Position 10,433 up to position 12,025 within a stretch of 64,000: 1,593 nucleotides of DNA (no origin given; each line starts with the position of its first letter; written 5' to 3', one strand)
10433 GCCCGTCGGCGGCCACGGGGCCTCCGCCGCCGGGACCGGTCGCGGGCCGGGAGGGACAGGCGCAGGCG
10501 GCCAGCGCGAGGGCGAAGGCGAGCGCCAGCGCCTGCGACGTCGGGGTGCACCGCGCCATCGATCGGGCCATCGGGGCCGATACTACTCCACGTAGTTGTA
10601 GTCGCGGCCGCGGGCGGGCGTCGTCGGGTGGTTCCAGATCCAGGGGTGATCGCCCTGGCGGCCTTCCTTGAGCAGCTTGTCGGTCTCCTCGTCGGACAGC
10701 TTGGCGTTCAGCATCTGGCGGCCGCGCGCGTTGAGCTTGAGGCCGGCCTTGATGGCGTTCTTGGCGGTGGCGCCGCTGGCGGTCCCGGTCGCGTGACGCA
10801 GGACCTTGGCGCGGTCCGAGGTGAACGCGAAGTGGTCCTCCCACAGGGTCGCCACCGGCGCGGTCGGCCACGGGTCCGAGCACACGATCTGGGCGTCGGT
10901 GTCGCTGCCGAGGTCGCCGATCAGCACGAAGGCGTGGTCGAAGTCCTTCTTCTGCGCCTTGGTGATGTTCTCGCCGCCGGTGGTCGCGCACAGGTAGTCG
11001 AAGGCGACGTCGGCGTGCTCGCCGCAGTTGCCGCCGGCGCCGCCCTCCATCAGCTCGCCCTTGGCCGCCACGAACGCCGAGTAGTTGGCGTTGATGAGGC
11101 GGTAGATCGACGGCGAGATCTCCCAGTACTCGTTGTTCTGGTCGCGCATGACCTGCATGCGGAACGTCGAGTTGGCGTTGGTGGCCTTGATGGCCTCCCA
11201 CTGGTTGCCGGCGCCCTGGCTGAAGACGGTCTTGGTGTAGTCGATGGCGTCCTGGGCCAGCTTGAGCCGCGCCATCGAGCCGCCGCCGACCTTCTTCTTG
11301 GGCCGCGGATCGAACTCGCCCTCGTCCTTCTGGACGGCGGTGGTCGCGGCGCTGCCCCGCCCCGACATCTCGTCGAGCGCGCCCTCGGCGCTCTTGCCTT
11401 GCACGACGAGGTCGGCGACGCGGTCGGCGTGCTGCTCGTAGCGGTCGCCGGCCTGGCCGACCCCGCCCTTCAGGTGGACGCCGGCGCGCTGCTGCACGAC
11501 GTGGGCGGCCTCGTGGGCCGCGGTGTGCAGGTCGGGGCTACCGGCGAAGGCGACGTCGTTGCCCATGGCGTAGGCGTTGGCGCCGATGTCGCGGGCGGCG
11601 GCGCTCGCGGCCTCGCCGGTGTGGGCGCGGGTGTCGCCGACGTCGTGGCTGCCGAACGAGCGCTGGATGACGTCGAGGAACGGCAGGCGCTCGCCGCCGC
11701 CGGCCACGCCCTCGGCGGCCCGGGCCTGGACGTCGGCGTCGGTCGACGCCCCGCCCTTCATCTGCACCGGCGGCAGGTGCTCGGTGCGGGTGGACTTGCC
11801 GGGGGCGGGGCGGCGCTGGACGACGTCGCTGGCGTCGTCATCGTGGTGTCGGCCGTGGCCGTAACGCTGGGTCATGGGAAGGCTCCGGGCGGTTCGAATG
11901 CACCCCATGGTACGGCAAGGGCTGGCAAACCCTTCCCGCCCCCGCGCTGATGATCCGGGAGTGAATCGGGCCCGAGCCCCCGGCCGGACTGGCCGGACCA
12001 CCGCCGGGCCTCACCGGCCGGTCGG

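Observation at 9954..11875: Toxin-immunity-like pair: DUF4157 zincin-domain protein with a C-terminal Cys-His-Asp module, plus a downstream lipoprotein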

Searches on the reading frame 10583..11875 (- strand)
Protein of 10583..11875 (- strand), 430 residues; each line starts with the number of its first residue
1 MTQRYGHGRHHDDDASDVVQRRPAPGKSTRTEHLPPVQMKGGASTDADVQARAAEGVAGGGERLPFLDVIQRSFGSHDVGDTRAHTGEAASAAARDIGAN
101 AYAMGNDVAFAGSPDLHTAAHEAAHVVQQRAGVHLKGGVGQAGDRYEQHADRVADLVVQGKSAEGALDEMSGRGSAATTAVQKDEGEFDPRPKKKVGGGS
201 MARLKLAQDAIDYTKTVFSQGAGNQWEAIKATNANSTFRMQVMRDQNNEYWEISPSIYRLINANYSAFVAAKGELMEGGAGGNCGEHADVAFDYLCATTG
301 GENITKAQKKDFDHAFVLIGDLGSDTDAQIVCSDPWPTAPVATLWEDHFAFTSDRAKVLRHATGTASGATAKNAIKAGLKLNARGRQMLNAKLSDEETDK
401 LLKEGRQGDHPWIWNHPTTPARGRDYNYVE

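Call 6: search_protein_families(library=pfam, proteins=[window:10583-11875:-], max_evalue=1)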
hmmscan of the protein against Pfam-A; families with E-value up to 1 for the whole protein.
window:10583-11875:- (430 aa): 1 family
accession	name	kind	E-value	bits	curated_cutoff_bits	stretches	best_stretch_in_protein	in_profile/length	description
PF13699.11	eCIS_core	-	5.9e-14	52.4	22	1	71-132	11-78/79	eCIS core domain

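Call 7: search_protein_families(library=ncbifam, proteins=[window:10583-11875:-], max_evalue=1)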
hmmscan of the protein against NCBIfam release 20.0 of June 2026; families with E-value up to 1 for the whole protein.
window:10583-11875:- (430 aa): 0 families

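Call 11: find_homologous_proteins(query=window:10583-11875:-)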
Query window:10583-11875:- (430 aa): 3108 proteins with E <= 0.001 among 8000 candidates; the best 120 are listed.
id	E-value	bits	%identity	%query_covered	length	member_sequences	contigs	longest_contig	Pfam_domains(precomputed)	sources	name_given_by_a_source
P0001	1.7e-288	974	100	100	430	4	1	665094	PF13699.12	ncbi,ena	-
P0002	7.8e-226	768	78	100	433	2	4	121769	PF13699.12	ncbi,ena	-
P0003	1.8e-189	648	70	100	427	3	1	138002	PF13699.12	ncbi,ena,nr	ncbi:MAG: DUF4157 domain-containing protein [Deltaproteobacteria bacterium]|nr:DUF4157 domain-contai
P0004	7.5e-180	616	68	100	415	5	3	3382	PF13699.12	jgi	jgi:hypothetical protein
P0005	3.1e-175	601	68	100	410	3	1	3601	PF13699.12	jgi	jgi:hypothetical protein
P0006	2.8e-174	598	66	100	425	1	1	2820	PF13699.12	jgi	jgi:hypothetical protein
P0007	3.2e-171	588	68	96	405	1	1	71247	PF13699.12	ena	-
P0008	9.4e-171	586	67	96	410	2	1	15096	PF13699.12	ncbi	-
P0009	3.6e-158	545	61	96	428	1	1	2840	PF13699.12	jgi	-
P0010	6.8e-154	531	63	100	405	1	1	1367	PF13699.12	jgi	jgi:hypothetical protein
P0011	8.6e-133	461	57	97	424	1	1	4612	PF13699.12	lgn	-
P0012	4.6e-123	429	52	96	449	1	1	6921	PF13699.12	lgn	-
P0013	1.1e-122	428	53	96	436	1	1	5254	PF13699.12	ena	-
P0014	1.4e-122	428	58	85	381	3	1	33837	PF13699.12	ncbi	-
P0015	2.0e-121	424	53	92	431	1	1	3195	PF13699.12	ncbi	-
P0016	4.3e-121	423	56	92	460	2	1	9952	PF13699.12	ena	-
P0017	5.0e-121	423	55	94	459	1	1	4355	PF13699.12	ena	-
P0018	2.0e-120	421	53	97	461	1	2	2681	PF13699.12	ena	-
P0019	1.1e-118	415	55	92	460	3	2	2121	PF13699.12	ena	-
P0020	2.0e-118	414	55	92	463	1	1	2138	PF13699.12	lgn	-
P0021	4.7e-118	413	53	91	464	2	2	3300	PF13699.12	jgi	jgi:hypothetical protein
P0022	8.0e-118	412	54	91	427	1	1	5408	PF13699.12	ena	-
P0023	5.4e-117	409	52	98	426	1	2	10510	PF13699.12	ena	-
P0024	5.6e-116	406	53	94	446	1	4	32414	PF13699.12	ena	-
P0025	6.7e-116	406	52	92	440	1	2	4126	PF13699.12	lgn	-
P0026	7.4e-116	406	54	92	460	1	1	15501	PF13699.12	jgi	jgi:hypothetical protein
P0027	3.1e-115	404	50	96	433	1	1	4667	PF13699.12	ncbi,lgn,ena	-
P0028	2.9e-114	400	52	92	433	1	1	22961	PF13699.12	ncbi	-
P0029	5.9e-114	399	50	92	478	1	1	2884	PF13699.12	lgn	-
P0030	9.4e-114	399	53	91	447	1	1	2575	PF13699.12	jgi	jgi:hypothetical protein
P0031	5.0e-112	393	51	93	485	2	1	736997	PF13699.12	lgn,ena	-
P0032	5.7e-112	393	50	97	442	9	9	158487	PF13699.12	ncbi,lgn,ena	-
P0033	4.3e-111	390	52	91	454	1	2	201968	PF13699.12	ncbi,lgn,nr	ncbi:MAG: DUF4157 domain-containing protein [Myxococcales bacterium]|nr:DUF4157 domain-containing pr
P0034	6.7e-110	386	51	92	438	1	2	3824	PF13699.12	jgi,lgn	-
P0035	1.2e-109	385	49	95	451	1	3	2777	PF13699.12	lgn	-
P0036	6.9e-109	383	49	92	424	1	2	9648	PF13699.12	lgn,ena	-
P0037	7.5e-109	383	56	85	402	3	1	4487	PF13699.12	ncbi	-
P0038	4.1e-108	380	50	92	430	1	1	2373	PF13699.12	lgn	-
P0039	1.3e-107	379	50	92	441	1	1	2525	PF13699.12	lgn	-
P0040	3.7e-107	377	48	94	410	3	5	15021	PF13699.12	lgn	-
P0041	4.0e-106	374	51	90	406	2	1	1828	PF13699.12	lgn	-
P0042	1.1e-105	372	50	90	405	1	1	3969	PF13699.12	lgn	-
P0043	1.7e-105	371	48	88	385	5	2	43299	PF13699.12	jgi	jgi:hypothetical protein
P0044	4.0e-105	370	51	86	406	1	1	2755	PF13699.12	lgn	-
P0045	4.4e-105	370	48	100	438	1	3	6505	PF13699.12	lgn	-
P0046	1.9e-104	368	50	92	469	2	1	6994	PF13699.12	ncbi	-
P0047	1.9e-104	368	50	91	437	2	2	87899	PF13699.12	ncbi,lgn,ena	-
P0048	4.4e-104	367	51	91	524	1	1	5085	PF13699.12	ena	-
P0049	6.9e-101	356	48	84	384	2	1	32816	PF13699.12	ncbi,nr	ncbi:MAG: DUF4157 domain-containing protein [Myxococcales bacterium]|nr:DUF4157 domain-containing pr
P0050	2.6e-100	354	50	86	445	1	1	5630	PF13699.12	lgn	-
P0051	2.9e-100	354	46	94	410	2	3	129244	PF13699.12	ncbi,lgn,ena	-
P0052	3.6e-100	354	49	86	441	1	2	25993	PF13699.12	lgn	-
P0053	4.6e-100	354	49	85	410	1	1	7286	PF13699.12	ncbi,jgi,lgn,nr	ncbi:MAG: DUF4157 domain-containing protein [Deltaproteobacteria bacterium]|nr:DUF4157 domain-contai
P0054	5.4e-100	353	48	87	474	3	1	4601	PF13699.12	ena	-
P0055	1.9e-99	352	49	85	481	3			PF13699.12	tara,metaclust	tara:strand:+ start:4412 stop:5857 length:1446 start_codon:yes stop_codon:yes gene_type:complete|met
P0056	4.9e-99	350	48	89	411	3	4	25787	PF13699.12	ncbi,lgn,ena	-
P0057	8.7e-99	349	49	84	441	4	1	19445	PF13699.12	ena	-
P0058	9.9e-99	349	50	91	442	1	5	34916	PF13699.12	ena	-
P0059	1.4e-98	349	46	94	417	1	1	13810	PF13699.12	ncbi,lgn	-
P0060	2.9e-98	348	49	84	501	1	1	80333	PF13699.12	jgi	jgi:hypothetical protein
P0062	3.8e-97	344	47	95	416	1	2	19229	PF13699.12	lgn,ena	-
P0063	4.7e-97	344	49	86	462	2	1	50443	PF13699.12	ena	-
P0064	1.6e-96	342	45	96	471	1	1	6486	PF13699.12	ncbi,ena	-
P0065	2.6e-96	341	48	88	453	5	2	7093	PF13699.12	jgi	-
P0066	3.9e-96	341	48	88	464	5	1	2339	PF13699.12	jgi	jgi:hypothetical protein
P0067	4.4e-96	340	49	83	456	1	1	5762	PF13699.12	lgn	-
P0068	7.0e-96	340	47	85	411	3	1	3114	PF13699.12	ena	-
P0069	8.5e-96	340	45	96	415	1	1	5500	PF13699.12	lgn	-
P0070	1.1e-95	339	49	84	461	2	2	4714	PF13699.12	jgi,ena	jgi:hypothetical protein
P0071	1.3e-95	339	50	92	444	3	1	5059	PF13699.12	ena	-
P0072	4.0e-95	337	46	88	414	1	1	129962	PF13699.12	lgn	-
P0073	5.6e-95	337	47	89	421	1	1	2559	PF13699.12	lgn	-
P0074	1.0e-94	336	47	85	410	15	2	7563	PF13699.12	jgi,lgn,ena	jgi:hypothetical protein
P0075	1.5e-94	335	47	85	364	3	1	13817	PF13699.12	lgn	-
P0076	1.8e-94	335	46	89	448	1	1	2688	PF13699.12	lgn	-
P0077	3.2e-94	334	50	77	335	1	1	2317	PF13699.12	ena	-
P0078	4.6e-94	334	47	88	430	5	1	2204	PF13699.12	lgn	-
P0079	7.9e-94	333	47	91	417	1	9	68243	PF13699.12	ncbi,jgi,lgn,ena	-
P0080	1.5e-93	332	46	91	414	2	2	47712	PF13699.12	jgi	-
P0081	1.9e-93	332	47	85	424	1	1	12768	PF13699.12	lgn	-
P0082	3.0e-93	331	46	88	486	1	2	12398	PF13699.12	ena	-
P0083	4.9e-93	330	48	88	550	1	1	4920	PF13699.12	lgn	-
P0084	6.5e-93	330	46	91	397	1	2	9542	PF13699.12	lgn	-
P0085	7.6e-92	327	47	90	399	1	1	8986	PF13699.12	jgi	jgi:hypothetical protein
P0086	8.2e-92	326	46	95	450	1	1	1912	PF13699.12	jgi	jgi:hypothetical protein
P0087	1.3e-91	326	46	88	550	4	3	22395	PF13699.12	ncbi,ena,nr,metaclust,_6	ncbi:MAG: hypothetical protein CL927_07630 [Deltaproteobacteria bacterium]|nr:hypothetical protein [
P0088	1.5e-91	326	48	88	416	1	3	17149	PF13699.12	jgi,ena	-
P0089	4.7e-91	324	49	82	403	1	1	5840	PF13699.12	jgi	-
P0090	1.0e-90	323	46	92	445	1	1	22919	PF13699.12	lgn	-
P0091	1.4e-90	322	44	88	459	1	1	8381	PF13699.12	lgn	-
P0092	2.3e-90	322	43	95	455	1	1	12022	PF13699.12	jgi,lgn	-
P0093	3.3e-90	321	44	95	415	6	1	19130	PF13699.12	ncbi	-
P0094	5.0e-90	321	47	87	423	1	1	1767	PF13699.12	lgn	-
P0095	5.2e-90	320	46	90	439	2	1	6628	PF13699.12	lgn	-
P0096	6.0e-90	320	46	88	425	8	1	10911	PF13699.12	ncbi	-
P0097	6.6e-90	320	45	88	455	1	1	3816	PF13699.12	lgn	-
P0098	9.6e-90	320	47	84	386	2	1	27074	PF13699.12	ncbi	-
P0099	1.9e-89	319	48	87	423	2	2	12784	PF13699.12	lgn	-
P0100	2.1e-87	312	45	91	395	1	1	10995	PF13699.12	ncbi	ncbi:MAG: DUF4157 domain-containing protein [Myxococcota bacterium]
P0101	3.8e-87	311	46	83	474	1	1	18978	PF13699.12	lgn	-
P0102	4.4e-87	311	45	90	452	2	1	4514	PF13699.12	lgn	-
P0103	9.8e-87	310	43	87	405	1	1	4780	PF13699.12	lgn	-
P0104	1.2e-86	309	43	91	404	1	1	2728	PF13699.12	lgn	-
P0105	2.5e-86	308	46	82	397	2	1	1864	PF13699.12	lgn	-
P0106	4.3e-86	308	47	81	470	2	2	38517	PF13699.12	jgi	-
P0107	4.6e-85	304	45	91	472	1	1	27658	PF13699.12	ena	-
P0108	6.6e-84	300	43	91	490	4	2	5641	PF13699.12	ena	-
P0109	9.1e-84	300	44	83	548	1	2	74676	PF13699.12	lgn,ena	-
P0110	1.4e-82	296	43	85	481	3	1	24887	PF13699.12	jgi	jgi:hypothetical protein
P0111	3.3e-82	295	47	82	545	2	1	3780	PF13699.12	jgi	jgi:hypothetical protein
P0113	1.1e-81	293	41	88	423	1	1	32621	PF13699.12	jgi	jgi:hypothetical protein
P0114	1.9e-81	292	43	85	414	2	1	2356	PF13699.12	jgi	-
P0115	1.3e-80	290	40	90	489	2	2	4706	PF13699.12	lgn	-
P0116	8.6e-80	287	42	90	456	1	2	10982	PF13699.12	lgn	-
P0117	1.8e-79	286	43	88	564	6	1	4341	PF13699.12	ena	-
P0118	3.5e-78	281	46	82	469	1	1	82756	PF13699.12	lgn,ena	-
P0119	4.0e-78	281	40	92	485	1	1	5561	PF13699.12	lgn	-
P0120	1.6e-72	263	38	96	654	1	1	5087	PF13699.12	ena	-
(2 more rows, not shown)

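Call 12: find_encoding_contigs(protein=P0001, flank=10000, max_places=3)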
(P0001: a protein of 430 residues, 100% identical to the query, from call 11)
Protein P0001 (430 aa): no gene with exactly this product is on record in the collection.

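Call 13: find_encoding_contigs(protein=P0002, flank=10000, max_places=3)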
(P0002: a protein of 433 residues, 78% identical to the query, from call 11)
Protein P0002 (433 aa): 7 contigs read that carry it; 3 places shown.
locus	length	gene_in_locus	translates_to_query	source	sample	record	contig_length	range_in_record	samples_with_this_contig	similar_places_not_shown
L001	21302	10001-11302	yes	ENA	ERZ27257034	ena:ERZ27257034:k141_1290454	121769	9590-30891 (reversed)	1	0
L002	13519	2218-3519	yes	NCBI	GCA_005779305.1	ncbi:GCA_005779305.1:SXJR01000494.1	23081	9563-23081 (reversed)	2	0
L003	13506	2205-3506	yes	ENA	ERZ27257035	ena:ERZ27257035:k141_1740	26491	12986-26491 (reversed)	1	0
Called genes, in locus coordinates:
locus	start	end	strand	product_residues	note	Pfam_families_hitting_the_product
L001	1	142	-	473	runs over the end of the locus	PF04055:Radical_SAM (faint), PF12544:LAM_C (weak)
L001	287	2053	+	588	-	PF01663:Phosphodiest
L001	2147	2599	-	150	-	PF01152:Bac_globin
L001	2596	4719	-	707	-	PF00384:Molybdopterin, PF01568:Molydop_binding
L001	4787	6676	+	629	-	PF19363:DUF5939, PF00211:Guanylate_cyc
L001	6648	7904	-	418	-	PF02353:CMAS, PF13489:Methyltransf_23, PF08241:Methyltransf_11, PF08242:Methyltransf_12, PF13649:Methyltransf_25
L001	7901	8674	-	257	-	PF07103:DUF1365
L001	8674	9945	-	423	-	PF01266:DAO (weak), PF01593:Amino_oxidase, PF07992:Pyr_redox_2 (faint), PF13450:NAD_binding_8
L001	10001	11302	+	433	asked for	PF13699:eCIS_core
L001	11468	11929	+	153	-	-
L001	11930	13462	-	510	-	PF00394:Cu-oxidase (faint), PF07732:Cu-oxidase_3, PF07731:Cu-oxidase_2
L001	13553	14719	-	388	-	-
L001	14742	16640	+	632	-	-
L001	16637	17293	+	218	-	PF20408:Abhydrolase_11, PF12695:Abhydrolase_5 (weak)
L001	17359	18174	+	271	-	PF00515:TPR_1 (faint), PF13424:TPR_12 (faint), PF13428:TPR_14 (faint), PF13371:TPR_9, PF14559:TPR_19, PF23914:TPR_CcmH_CycH (weak), PF13432:TPR_16 (weak), PF13414:TPR_11 (weak), +5 more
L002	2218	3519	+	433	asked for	PF13699:eCIS_core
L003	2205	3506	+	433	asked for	PF13699:eCIS_core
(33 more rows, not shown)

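Call 14: find_encoding_contigs(protein=P0003, flank=10000, max_places=3)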
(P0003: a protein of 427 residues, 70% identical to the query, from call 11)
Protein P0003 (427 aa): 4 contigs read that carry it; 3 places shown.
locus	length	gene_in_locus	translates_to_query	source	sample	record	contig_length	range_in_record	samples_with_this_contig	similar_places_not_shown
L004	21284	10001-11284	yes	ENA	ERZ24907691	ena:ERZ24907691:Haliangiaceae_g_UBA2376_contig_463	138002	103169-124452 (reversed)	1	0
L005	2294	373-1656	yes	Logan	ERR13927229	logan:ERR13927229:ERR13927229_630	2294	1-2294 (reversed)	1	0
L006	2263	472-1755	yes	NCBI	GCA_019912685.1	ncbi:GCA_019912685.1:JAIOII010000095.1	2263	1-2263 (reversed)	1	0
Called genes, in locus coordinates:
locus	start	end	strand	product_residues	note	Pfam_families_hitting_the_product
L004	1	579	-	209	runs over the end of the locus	PF02798:GST_N, PF13417:GST_N_3, PF13409:GST_N_2, PF00043:GST_C, PF13410:GST_C_2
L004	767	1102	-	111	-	PF05635:23S_rRNA_IVP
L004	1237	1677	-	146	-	PF01152:Bac_globin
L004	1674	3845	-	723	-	PF04879:Molybdop_Fe4S4, PF00384:Molybdopterin, PF01568:Molydop_binding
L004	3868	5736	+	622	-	PF19363:DUF5939, PF00211:Guanylate_cyc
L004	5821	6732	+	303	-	-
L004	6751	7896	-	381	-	PF02353:CMAS, PF13489:Methyltransf_23, PF08241:Methyltransf_11, PF08242:Methyltransf_12, PF13649:Methyltransf_25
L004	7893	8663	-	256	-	PF07103:DUF1365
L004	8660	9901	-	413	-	PF01266:DAO, PF01593:Amino_oxidase, PF03486:HI0933_like (faint), PF07992:Pyr_redox_2 (faint), PF13450:NAD_binding_8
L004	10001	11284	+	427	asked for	PF13699:eCIS_core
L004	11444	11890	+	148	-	-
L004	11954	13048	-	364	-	-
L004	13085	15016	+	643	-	-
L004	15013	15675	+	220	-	PF20408:Abhydrolase_11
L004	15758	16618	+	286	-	PF13371:TPR_9, PF13432:TPR_16 (weak), PF23914:TPR_CcmH_CycH, PF14559:TPR_19, PF00515:TPR_1 (weak), PF07719:TPR_2 (weak), PF13414:TPR_11 (weak), PF13432:TPR_16, +9 more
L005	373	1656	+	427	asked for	PF13699:eCIS_core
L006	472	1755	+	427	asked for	PF13699:eCIS_core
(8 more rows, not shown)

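Call 26: find_related_loci(query=A1, collection=genome_contigs, flank=10000)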
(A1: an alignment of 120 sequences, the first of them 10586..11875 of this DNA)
Query A1 (430 aa) in genome_contigs; peptide patterns used: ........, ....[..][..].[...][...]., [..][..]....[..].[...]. (x = any residue, [..] = any of these).
389 stretches matched a pattern; 85 encode a relative of the query (tblastn E <= 1e-3); the best 80 are kept; 80 distinct loci.
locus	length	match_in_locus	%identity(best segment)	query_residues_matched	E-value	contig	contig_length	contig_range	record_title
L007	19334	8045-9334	100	1-430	0e+0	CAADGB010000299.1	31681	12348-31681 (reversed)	uncultured delta proteobacterium isolate PRO4.fa.gz genome assembly, contig: k127_563633, whole genome shotgun sequence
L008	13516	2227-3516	78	1-430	0e+0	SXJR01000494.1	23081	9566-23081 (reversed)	MAG: Myxococcales bacterium isolate F1-120-MAGs089 F1-120__c717219, whole genome shotgun sequence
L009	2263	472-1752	70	1-430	0e+0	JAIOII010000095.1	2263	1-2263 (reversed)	MAG: Kofleriaceae bacterium isolate MAG_26 contig_17781, whole genome shotgun sequence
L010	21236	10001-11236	68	1-430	0e+0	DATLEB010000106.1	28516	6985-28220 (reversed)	MAG TPA_asm: Kofleriaceae bacterium isolate SMAG_U14365 k141_4693821, whole genome shotgun sequence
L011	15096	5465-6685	67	17-430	7e-175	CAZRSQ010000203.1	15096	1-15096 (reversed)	MAG TPA_asm: uncultured Kofleriaceae bacterium isolate SRP287051_co2_177 genome assembly, contig: NODE_7165_length_15096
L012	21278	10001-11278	69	1-430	0e+0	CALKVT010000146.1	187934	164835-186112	MAG TPA_asm: uncultured Myxococcales bacterium isolate SRR1506987_bin.35_CONCOCT_v1.1_MAG genome assembly, contig: ERZ76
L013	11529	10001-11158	52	36-430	5e-120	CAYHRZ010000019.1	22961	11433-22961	MAG TPA_asm: uncultured Klebsiella sp. isolate ERP119705_co14_221 genome assembly, contig: NODE_2006_length_22961_cov_4.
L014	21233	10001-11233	50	13-428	1e-119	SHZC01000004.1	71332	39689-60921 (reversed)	MAG: Myxococcales bacterium isolate Baikal-deep-G135 BACOMB-C1268, whole genome shotgun sequence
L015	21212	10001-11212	55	26-429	2e-127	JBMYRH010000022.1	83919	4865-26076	MAG: Myxococcota bacterium isolate ME_XS_2303_bin_6 ME_XS_2303_bin_6_21, whole genome shotgun sequence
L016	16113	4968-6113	52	36-428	5e-116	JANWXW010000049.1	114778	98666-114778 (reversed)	MAG: Myxococcota bacterium isolate SKYG55 k141_398765, whole genome shotgun sequence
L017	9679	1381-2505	51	42-428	2e-113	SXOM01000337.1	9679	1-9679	MAG: Proteobacteria bacterium isolate F1-120-MAGs225 F1-120__c415287, whole genome shotgun sequence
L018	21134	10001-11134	50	26-416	3e-112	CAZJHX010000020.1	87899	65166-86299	MAG TPA_asm: uncultured Myxococcales bacterium isolate binchicken_co141_27 genome assembly, contig: NODE_907_length_8789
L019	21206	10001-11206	47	23-427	3e-111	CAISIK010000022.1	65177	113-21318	MAG: uncultured proteobacterium isolate Erken-D10_bin-1051 genome assembly, contig: bin-1051:022/224, whole genome shotg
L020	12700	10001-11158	50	36-429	4e-104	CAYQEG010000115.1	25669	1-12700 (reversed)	MAG TPA_asm: uncultured Rickettsiales bacterium isolate SRP077602_co5_496 genome assembly, contig: NODE_9517_length_2566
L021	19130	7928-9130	46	22-427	2e-103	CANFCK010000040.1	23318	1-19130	MAG: Deltaproteobacteria bacterium isolate CH-Jul18-23 genome assembly, contig: CH-Jul18-C3020, whole genome shotgun seq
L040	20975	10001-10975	40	59-429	9e-70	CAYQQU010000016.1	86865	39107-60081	MAG TPA_asm: uncultured Saprospiraceae bacterium isolate SRP141376_co3_105 genome assembly, contig: NODE_525_length_8686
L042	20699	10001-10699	48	192-429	3e-66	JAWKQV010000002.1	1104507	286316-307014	MAG: Kofleriaceae bacterium isolate ABC1.117 ABC1.117.fa-2, whole genome shotgun sequence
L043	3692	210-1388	38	74-428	4e-66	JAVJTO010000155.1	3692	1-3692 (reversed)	MAG: Coleofasciculus sp. B1-GNL1-01 k141_32630, whole genome shotgun sequence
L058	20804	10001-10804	43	152-416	3e-55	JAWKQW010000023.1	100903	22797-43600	MAG: Kofleriaceae bacterium isolate ABC1.190 ABC1.190.fa-23, whole genome shotgun sequence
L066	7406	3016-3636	45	196-408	1e-51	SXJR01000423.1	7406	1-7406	MAG: Myxococcales bacterium isolate F1-120-MAGs089 F1-120__c605724, whole genome shotgun sequence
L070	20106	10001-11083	34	78-428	8e-50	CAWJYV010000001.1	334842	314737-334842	MAG: uncultured Methanosarcinaceae archaeon isolate MFD03899.bin.1.101 genome assembly, contig: contig_2043, whole genom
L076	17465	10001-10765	43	173-426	4e-49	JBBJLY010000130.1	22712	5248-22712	MAG: Kofleriaceae bacterium isolate RUP_SRG_46 NODE_2931_length_22712_cov_5.719248, whole genome shotgun sequence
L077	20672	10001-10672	41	194-429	2e-46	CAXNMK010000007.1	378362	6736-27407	MAG: Kofleriaceae bacterium isolate ME-04may21-LR-214 genome assembly, contig: ME-04may21-LR-C159, whole genome shotgun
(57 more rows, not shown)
